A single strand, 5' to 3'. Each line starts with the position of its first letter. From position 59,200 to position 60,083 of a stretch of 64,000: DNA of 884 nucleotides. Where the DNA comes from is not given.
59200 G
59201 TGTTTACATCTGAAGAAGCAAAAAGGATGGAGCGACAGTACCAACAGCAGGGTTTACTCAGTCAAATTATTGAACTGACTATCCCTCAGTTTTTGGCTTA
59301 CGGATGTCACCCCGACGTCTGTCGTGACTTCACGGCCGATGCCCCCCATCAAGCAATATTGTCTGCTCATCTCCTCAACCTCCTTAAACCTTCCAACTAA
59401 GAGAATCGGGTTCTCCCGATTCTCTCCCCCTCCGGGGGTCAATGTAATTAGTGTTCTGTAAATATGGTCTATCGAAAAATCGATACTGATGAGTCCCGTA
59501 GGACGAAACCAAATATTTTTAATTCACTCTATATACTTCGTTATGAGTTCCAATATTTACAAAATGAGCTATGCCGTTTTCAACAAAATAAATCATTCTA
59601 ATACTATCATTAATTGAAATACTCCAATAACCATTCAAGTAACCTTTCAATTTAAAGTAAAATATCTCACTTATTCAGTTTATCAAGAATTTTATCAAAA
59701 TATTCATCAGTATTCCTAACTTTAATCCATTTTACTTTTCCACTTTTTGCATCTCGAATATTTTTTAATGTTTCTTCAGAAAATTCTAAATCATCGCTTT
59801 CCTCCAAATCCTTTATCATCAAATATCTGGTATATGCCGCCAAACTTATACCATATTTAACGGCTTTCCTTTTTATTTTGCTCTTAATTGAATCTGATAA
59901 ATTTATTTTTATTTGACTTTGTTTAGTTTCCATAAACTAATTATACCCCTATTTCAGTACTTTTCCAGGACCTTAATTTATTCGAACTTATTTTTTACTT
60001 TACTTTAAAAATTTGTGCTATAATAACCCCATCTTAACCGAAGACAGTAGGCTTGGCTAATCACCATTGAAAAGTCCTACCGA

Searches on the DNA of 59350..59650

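Call 5: search_rna_families(source=window, start=59350, end=59650, threshold=evalue, max_evalue=10, show_alignments=5)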
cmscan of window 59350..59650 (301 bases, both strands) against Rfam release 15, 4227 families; matches with E-value up to 10: 1.
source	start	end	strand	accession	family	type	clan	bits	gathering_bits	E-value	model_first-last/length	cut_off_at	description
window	59462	59514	+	RF00008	Hammerhead_3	Gene; ribozyme;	CL00010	41.1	48.5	8e-08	1-54/54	no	Hammerhead ribozyme (type III)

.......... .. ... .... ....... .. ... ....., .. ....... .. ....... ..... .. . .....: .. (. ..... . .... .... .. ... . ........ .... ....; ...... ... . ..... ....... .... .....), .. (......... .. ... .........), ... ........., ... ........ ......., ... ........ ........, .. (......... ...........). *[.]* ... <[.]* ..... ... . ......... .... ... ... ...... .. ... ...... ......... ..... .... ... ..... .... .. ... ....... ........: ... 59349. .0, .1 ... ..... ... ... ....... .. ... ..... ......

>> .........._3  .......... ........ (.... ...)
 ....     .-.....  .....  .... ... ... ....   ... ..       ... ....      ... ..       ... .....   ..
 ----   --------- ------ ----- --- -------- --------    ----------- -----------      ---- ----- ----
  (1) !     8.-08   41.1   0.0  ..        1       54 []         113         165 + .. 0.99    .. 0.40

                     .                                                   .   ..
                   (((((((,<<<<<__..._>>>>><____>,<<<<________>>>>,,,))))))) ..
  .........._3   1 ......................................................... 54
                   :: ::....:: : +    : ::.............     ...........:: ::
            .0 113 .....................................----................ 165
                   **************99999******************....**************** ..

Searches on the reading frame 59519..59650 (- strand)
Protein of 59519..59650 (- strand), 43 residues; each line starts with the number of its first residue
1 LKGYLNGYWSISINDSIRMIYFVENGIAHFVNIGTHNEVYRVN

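Call 70: search_protein_families(library=phrogs, proteins=[window:59519-59650:-], max_evalue=0.01)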
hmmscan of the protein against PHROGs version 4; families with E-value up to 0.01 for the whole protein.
window:59519-59650:- (43 aa): 2 families
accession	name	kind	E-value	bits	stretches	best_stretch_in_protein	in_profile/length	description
phrog_3066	-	moron, auxiliary metabolic gene and host takeover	0.00032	21.8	1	2-33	57-88/94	toxin of TA system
phrog_1213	-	moron, auxiliary metabolic gene and host takeover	0.0006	21.3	1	2-41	48-88/88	RelE-like toxin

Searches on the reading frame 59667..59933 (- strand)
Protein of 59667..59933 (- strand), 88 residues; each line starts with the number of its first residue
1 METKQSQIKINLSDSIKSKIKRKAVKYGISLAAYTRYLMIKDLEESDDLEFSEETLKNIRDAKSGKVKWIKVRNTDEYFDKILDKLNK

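Call 70: search_protein_families(library=phrogs, proteins=[window:59667-59933:-], max_evalue=0.01)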
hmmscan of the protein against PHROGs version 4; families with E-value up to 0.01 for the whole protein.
window:59667-59933:- (88 aa): 3 families
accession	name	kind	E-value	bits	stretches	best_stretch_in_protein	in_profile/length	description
phrog_4085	-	unknown function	0.00031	21.9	1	8-63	3-58/77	-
phrog_29983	-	unknown function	0.00033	22.1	1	7-44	90-127/131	-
phrog_27676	-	unknown function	0.0097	16.9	1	5-48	11-54/88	-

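Call 71: search_protein_families(library=ncbifam, proteins=[window:59667-59933:-], max_evalue=0.01)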
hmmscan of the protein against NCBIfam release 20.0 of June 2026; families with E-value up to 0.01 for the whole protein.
window:59667-59933:- (88 aa): 3 families
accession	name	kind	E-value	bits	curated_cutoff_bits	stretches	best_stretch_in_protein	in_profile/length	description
NF048017.1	antitoxin_RelB_like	equivalog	0.001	19.2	50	1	12-73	2-63/70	type II toxin-antitoxin system RelB family antitoxin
NF046040.1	RelB_antitoxin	equivalog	0.0026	18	50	1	8-62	1-55/69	type II toxin-antitoxin system RelB family antitoxin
NF041451.1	DDP1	equivalog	0.0057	16.8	150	1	4-63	52-109/169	DNA distortion polypeptide 1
